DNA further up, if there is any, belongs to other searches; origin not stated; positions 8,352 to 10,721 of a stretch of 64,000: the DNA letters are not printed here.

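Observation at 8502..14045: RND efflux pair whose periplasmic adaptor ends in three recently duplicated ~83-aa two-Cys repeat domains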

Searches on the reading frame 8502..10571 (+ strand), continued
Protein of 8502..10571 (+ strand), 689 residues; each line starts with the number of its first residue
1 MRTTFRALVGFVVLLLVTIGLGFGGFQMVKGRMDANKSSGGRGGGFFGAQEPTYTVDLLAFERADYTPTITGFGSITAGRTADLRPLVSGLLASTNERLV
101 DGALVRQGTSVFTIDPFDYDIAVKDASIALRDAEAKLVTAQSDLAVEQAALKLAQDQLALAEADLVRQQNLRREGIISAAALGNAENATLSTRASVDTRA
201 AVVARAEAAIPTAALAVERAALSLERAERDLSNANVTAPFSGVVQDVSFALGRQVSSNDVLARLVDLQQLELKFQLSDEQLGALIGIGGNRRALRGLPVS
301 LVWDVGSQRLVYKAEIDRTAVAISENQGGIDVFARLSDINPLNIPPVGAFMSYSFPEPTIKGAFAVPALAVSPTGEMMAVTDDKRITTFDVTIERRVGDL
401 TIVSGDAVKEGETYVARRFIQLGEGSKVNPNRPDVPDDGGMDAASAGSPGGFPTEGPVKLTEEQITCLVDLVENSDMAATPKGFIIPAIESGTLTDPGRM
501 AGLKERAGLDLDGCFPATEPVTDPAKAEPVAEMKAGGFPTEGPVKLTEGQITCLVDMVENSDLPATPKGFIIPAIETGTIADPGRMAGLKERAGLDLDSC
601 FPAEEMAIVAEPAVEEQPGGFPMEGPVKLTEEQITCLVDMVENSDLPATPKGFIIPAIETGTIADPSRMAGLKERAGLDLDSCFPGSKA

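Call 54: predict_structure(alignment_id=A3)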
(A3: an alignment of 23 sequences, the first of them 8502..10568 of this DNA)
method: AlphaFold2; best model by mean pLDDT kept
length: 689 residues; sequences in the alignment: 23
mean_pLDDT: 81.4   pTM: 0.45
mean pLDDT of the five models: 81.4, 81.2, 79.8, 77.7, 76.6
residues with pLDDT >= 90: 229; 70-90: 364; 50-70: 32; < 50: 64
segments of 3 or more residues with pLDDT < 50: 39-49, 434-450, 518-536, 605-618, 687-689
pLDDT, mean of each block of 10 residues (from residue 1): 73 86 79 57 40 79 87 92 94 91 91 94 97 97 97 97 95 91 93 96 96 97 97 94 91 92 92 88 71 84 89 90 66 90 87 88 88 88 86 86 86 84 81 43 35 78 87 82 84 81 78 68 35 55 84 90 83 86 77 81 48 42 81 89 84 85 80 78 65
secondary structure, 60 per line:
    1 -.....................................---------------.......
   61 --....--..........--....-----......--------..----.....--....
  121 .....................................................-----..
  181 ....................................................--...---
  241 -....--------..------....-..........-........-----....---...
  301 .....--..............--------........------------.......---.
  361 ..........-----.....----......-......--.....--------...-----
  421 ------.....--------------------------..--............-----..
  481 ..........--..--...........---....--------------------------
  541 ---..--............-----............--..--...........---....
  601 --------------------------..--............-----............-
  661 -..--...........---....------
elements in order (helices of 4 or more, strands of 3 or more residues): H2-38 E54-60 E63-66 E69-78 E81-84 E90-95 E110-114 H117-173 H179-232 E235-237 E242-245 E262-265 E270-276 H278-285 H291-294 E298-305 E308-321 E330-337 E350-356 E360-367 E376-380 E385-390 E392-397 E400-404 E413-415 E427-431 H462-473 H479-490 H497-507 H511-514 H548-559 H565-576 H583-593 H597-600 H631-642 H648-659 H666-676 H680-683

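Call 73: fold_search(model_id=the predicted structure, library=pdb)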
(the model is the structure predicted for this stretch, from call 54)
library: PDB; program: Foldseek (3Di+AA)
matches with E <= 10: 921; with E <= 0.001: 74
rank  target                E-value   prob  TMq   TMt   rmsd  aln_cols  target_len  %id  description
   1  9a2v_MODEL_1_A        1.4e-24  1.00  0.39  0.63  10.4       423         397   19  Model of E. coli AcrA by in-cell photo-crosslinking MS and deep learning (released 2023-02-24)
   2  9v53_A1               3.5e-24  1.00  0.33  0.58  12.5       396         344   20  Structure of TolC, YbjP, and AcrABZ complex (released 2025-11-05)
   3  9j3d_D                8.0e-24  1.00  0.33  0.60  12.9       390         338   22  Cryo-EM structure of TMexCD1-TOprJ1 (released 2025-08-13)
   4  9tg4_G                1.3e-23  1.00  0.33  0.58  12.8       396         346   20  Structure of the YbjP lipoprotein bound to the AcrABZ-TolC efflux pump (released 2026-04-08)
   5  9tg4_H                2.3e-23  1.00  0.32  0.57  13.3       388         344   21  Structure of the YbjP lipoprotein bound to the AcrABZ-TolC efflux pump (released 2026-04-08)
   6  9tg4_E                2.7e-23  1.00  0.33  0.59  12.8       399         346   20  Structure of the YbjP lipoprotein bound to the AcrABZ-TolC efflux pump (released 2026-04-08)
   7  6iol_K                3.2e-23  1.00  0.33  0.60  16.8       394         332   17  Cryo-EM structure of multidrug efflux pump MexAB-OprM (60 degree state) (released 2019-04-03)
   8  9tg4_D                3.6e-23  1.00  0.32  0.57  13.4       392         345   20  Structure of the YbjP lipoprotein bound to the AcrABZ-TolC efflux pump (released 2026-04-08)
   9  9tg4_F                5.5e-23  1.00  0.32  0.58  13.3       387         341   21  Structure of the YbjP lipoprotein bound to the AcrABZ-TolC efflux pump (released 2026-04-08)
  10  6ta5_D                1.9e-22  1.00  0.33  0.59  16.4       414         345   18  OprM-MexA complex from the MexAB-OprM Pseudomonas aeruginosa whole assembly reconstituted in nanodiscs (released 2020-09-16)
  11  6iok_J                2.3e-22  1.00  0.32  0.60  16.1       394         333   18  Cryo-EM structure of multidrug efflux pump MexAB-OprM (0 degree state) (released 2019-04-03)
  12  6iok_I                2.5e-22  1.00  0.33  0.60  15.2       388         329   17  Cryo-EM structure of multidrug efflux pump MexAB-OprM (0 degree state) (released 2019-04-03)
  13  9qgy_G                7.1e-22  1.00  0.32  0.58  10.0       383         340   20  Structure of the YbjP lipoprotein bound to the MacAB-TolC tripartite efflux pump (released 2026-03-25)
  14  6iok_K                1.4e-21  1.00  0.32  0.60  16.5       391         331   19  Cryo-EM structure of multidrug efflux pump MexAB-OprM (0 degree state) (released 2019-04-03)
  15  6iol_L                1.7e-21  1.00  0.34  0.62  16.0       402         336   18  Cryo-EM structure of multidrug efflux pump MexAB-OprM (60 degree state) (released 2019-04-03)
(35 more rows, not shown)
